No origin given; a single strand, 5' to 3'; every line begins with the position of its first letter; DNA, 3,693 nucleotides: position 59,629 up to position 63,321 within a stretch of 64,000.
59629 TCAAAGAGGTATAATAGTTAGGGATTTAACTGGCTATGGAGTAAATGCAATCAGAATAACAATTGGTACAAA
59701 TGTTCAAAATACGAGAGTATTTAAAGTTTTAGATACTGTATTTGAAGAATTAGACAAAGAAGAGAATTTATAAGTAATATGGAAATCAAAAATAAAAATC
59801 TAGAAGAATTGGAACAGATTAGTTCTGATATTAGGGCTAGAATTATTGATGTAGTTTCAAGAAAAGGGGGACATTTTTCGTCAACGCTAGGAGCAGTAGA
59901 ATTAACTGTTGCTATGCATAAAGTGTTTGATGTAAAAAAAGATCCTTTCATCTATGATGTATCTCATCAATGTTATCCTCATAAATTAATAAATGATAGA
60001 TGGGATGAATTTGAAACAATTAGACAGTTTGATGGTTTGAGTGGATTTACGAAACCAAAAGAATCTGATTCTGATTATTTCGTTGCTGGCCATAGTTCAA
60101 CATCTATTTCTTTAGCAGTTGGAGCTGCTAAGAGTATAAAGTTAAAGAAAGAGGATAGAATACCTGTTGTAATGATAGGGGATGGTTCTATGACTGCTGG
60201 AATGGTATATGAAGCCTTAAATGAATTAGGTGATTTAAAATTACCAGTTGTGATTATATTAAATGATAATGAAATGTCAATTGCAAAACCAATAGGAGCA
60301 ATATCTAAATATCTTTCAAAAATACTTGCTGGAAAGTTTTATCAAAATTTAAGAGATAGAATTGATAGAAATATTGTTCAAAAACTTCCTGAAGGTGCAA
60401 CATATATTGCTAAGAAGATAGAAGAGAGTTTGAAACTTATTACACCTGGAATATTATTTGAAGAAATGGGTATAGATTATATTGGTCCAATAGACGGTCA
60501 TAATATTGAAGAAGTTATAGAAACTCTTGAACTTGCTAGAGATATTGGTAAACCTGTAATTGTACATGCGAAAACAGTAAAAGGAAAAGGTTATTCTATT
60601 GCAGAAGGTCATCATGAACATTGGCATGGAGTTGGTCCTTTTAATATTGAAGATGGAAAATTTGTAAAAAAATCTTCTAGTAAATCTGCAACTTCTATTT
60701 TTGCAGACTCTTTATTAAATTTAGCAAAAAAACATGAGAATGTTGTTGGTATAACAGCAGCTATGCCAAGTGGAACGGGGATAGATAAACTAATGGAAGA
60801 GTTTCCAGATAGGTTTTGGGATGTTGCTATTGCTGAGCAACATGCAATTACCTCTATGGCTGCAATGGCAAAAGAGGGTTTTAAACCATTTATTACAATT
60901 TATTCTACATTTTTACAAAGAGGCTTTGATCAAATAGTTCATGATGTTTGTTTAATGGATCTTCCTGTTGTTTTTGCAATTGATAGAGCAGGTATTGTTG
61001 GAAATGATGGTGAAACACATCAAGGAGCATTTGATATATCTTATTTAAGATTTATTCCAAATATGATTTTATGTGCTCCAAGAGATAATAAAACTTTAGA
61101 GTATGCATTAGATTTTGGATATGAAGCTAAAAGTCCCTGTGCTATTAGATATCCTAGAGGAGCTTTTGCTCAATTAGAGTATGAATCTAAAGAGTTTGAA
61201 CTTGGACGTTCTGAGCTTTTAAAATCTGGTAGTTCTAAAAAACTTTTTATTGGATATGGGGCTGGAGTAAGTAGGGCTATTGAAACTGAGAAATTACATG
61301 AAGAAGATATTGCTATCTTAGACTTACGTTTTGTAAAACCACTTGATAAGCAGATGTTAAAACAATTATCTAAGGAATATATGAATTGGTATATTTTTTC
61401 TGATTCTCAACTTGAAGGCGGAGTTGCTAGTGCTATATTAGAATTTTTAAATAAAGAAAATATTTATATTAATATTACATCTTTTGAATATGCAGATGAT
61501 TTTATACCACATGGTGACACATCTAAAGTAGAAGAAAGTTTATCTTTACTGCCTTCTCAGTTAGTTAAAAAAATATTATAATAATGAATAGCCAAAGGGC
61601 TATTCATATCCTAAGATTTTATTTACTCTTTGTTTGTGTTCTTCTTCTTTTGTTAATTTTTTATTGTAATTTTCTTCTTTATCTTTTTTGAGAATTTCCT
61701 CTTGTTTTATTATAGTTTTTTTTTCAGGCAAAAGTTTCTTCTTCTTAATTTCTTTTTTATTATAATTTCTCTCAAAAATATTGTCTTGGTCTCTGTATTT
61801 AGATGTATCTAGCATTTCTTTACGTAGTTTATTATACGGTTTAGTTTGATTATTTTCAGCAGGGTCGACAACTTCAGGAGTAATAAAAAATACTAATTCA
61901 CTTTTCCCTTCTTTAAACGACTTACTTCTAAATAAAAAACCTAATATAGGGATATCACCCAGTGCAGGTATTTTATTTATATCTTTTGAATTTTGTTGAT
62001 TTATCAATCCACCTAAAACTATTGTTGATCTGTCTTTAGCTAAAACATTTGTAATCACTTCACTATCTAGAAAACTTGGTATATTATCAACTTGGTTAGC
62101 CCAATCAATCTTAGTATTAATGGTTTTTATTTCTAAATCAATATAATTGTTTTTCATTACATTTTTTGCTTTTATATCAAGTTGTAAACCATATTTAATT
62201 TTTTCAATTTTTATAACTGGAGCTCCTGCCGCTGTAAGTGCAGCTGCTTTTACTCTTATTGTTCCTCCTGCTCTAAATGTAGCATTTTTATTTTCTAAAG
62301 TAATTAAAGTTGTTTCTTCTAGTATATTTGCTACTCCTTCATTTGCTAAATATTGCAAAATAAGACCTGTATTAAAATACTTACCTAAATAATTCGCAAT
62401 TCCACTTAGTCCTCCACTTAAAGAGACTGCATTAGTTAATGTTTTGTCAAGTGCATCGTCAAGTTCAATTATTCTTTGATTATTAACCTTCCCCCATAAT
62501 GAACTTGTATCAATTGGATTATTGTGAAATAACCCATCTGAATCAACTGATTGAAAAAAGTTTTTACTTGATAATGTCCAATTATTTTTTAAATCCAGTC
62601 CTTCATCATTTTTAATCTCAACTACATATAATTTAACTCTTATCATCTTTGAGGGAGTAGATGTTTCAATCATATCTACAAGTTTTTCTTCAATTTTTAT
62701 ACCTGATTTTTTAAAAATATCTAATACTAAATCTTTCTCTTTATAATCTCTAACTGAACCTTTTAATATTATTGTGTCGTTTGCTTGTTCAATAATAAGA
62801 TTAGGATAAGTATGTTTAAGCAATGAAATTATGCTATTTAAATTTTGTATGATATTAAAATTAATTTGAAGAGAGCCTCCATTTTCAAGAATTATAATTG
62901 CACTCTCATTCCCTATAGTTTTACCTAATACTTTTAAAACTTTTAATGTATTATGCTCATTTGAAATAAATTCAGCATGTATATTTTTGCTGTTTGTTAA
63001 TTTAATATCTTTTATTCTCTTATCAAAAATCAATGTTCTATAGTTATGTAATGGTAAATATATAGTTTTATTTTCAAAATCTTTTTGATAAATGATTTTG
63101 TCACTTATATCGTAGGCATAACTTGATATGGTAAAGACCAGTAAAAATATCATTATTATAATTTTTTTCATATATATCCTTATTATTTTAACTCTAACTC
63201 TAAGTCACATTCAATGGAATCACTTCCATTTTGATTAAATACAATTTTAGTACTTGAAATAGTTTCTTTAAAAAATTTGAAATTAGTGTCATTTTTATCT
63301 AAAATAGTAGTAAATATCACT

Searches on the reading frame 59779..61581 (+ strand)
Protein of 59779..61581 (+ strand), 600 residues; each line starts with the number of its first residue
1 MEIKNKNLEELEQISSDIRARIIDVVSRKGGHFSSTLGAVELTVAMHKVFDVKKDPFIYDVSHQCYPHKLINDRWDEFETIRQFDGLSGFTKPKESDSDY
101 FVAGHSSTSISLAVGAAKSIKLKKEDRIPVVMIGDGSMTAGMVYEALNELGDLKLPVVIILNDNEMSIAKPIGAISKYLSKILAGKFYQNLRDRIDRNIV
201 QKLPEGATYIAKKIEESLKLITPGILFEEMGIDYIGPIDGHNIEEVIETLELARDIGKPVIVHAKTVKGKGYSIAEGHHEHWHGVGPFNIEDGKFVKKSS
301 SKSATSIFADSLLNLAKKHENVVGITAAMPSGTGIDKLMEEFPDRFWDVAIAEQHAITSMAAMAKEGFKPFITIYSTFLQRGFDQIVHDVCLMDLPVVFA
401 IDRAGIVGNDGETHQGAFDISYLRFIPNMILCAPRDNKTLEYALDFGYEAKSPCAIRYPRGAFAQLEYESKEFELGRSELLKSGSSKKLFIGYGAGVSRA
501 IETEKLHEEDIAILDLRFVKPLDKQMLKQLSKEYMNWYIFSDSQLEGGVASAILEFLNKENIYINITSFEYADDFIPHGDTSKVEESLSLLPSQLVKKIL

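Call 68: search_protein_families(library=pfam, proteins=[window:59779-61581:+], max_evalue=0.00001)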
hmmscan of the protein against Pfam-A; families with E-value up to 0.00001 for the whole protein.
window:59779-61581:+ (600 aa): 5 families
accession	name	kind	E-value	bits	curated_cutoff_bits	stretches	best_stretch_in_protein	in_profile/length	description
PF13292.11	DXP_synthase_N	-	1.7e-100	336.2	21.2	1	2-266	9-274/274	1-deoxy-D-xylulose-5-phosphate synthase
PF02779.29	Transket_pyr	-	1.4e-38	132.7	27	1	305-462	6-171/174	Transketolase, pyrimidine binding domain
PF02780.25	Transketolase_C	-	1.8e-14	54.1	25.9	1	485-590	9-119/124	Transketolase, C-terminal domain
PF00456.26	Transketolase_N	-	1.8e-06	27.6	22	0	230-284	206-260/334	Transketolase, thiamine diphosphate binding domain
PF00676.26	E1_dh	-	3e-06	26.8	22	1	104-169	101-166/300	Dehydrogenase E1 component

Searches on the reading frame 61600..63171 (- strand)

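Call 68: search_protein_families(library=pfam, proteins=[window:61600-63171:-], max_evalue=0.00001)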
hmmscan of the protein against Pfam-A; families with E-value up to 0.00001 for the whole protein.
window:61600-63171:- (523 aa): 1 family
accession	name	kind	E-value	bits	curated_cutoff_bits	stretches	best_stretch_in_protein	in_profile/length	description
PF00263.26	Secretin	-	2.7e-38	131.7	27.5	1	275-436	2-169/169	Bacterial type II and III secretion system protein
